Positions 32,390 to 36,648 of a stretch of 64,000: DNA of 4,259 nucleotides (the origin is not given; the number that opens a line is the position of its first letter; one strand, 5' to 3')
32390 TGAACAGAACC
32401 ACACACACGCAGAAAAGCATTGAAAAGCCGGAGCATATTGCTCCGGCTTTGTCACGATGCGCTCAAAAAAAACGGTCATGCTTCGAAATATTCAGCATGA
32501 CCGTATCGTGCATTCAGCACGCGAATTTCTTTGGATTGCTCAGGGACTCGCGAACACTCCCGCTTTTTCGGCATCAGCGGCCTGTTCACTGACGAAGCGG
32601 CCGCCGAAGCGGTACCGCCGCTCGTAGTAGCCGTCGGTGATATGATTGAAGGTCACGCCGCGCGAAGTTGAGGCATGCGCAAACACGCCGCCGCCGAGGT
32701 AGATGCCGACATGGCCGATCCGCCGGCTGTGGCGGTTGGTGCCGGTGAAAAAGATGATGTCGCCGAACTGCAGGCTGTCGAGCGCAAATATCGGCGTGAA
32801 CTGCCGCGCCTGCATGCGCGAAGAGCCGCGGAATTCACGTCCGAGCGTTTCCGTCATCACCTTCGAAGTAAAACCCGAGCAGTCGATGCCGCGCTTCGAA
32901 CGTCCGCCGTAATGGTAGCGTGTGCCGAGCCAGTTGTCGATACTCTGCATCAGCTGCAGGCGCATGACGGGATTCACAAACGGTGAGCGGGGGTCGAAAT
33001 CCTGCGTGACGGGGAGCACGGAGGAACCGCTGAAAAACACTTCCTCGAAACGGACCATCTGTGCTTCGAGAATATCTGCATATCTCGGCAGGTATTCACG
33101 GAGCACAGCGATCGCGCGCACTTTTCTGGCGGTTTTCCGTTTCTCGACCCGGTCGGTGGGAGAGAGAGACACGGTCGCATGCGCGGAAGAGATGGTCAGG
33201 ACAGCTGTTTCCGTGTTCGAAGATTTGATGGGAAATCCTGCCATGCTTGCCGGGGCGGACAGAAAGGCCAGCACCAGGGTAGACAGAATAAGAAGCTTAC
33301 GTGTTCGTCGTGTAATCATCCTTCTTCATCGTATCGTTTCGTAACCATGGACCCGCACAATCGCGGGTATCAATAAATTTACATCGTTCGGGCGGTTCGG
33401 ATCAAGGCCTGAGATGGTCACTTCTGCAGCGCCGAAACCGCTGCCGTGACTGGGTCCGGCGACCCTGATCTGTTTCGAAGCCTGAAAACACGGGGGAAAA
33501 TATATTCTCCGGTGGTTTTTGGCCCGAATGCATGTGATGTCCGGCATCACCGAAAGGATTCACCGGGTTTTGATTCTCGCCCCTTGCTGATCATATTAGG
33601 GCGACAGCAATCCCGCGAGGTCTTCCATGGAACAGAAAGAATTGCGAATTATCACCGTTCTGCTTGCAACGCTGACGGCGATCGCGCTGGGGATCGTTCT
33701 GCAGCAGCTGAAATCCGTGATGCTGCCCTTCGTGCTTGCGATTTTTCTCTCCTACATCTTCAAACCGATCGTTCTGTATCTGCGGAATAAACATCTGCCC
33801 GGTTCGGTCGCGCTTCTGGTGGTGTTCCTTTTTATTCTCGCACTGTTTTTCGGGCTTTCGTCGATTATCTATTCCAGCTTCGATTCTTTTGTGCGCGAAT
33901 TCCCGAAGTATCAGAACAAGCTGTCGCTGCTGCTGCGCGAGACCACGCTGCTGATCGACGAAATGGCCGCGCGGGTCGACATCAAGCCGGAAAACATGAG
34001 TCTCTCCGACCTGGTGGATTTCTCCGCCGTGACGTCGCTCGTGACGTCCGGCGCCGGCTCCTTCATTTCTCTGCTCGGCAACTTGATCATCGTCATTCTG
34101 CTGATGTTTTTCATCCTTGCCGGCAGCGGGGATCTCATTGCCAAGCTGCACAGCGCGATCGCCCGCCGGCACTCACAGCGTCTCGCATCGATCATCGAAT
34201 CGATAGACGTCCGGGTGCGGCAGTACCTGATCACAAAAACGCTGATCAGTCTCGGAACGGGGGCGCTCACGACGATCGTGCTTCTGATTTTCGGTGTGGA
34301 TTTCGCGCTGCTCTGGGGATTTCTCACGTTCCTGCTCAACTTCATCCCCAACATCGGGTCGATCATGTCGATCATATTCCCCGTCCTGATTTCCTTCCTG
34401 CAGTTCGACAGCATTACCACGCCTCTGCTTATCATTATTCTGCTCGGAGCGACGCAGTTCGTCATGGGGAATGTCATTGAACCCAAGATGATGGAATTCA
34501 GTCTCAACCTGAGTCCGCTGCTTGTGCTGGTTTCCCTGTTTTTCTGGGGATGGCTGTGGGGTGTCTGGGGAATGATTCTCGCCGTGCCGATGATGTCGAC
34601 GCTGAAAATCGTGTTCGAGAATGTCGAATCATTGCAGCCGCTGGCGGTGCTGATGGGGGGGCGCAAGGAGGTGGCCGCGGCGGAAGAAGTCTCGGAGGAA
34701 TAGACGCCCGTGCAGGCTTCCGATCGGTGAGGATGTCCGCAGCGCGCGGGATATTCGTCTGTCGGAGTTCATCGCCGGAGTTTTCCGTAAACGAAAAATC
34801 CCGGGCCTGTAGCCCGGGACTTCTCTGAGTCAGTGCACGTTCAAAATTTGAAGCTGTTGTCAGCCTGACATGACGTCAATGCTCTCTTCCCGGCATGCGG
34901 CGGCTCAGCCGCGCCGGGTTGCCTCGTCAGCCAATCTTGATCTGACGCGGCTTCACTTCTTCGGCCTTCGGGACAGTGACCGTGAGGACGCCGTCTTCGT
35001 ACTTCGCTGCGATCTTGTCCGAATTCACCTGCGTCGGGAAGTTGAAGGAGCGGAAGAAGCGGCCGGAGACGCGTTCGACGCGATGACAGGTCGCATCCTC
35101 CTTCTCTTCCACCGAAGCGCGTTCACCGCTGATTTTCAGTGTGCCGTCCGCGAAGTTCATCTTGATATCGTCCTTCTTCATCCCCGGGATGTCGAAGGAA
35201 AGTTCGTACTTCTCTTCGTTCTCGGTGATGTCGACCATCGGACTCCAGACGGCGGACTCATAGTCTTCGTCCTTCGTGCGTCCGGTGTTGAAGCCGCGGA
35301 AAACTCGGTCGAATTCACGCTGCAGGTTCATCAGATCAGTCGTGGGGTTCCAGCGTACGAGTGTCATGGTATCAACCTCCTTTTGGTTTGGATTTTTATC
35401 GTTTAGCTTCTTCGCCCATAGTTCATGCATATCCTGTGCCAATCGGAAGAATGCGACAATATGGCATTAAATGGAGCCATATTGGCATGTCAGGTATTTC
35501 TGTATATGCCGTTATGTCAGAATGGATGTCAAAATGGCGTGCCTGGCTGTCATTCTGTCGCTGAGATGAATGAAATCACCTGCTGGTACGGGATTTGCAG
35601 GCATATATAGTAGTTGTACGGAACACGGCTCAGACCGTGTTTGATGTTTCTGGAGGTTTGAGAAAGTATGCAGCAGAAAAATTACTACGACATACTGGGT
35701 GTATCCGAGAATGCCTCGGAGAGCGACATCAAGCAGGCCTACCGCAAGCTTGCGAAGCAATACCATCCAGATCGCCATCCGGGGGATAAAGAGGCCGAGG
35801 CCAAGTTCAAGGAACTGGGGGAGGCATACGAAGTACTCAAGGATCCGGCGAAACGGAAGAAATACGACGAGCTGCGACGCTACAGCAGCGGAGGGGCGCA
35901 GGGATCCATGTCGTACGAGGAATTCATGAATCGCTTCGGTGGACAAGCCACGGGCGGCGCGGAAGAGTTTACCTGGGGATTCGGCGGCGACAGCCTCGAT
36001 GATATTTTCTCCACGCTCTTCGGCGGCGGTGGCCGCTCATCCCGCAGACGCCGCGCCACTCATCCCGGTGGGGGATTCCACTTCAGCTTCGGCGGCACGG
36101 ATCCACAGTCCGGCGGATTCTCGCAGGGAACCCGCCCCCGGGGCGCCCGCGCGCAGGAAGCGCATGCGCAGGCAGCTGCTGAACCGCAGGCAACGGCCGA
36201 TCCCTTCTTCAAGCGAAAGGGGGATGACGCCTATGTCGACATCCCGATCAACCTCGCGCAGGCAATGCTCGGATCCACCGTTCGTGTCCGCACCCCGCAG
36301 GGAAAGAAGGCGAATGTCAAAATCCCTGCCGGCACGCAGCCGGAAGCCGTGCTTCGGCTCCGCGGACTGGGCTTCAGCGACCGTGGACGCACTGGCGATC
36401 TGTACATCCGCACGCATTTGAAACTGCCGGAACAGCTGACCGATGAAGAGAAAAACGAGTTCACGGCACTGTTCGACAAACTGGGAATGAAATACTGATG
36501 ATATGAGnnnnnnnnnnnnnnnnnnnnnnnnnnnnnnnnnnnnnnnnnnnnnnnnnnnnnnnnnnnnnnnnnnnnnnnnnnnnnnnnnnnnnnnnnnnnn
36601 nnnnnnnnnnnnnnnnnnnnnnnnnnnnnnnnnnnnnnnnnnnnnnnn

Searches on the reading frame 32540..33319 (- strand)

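Call 24: search_protein_families(library=pfam, proteins=[window:32540-33319:-], max_evalue=0.0001)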
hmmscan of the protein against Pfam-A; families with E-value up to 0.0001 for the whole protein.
window:32540-33319:- (259 aa): 1 family
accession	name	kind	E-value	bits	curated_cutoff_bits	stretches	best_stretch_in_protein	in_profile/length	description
PF00877.26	NLPC_P60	-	7.5e-22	77.7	23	1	132-236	1-100/105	NlpC/P60 family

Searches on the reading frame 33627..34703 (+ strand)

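Call 24: search_protein_families(library=pfam, proteins=[window:33627-34703:+], max_evalue=0.0001)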
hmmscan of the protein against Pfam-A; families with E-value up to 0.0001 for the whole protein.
window:33627-34703:+ (358 aa): 1 family
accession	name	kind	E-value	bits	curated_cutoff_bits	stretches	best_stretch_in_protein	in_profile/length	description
PF01594.21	AI-2E_transport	-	3e-63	214.4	34.3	1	15-332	4-325/327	AI-2E family transporter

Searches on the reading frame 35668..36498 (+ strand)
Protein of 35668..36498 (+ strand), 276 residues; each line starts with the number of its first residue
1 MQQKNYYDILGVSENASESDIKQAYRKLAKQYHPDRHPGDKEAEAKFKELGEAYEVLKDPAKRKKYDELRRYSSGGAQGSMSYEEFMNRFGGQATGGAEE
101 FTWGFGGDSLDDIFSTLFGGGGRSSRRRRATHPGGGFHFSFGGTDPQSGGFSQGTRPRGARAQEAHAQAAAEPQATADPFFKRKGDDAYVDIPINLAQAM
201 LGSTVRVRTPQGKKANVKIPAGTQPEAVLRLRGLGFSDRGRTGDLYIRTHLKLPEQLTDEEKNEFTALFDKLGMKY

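Call 25: search_protein_families(library=pfam, proteins=[window:35668-36498:+], max_evalue=0.0001)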
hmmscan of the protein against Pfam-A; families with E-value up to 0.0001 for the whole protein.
window:35668-36498:+ (276 aa): 2 families
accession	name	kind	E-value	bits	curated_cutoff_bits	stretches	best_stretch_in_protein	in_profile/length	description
PF00226.36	DnaJ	-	5.7e-29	100.5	27.8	1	5-67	1-63/63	DnaJ domain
PF01556.23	DnaJ_C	-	1.5e-19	71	26.6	1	176-254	73-152/152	DnaJ C terminal domain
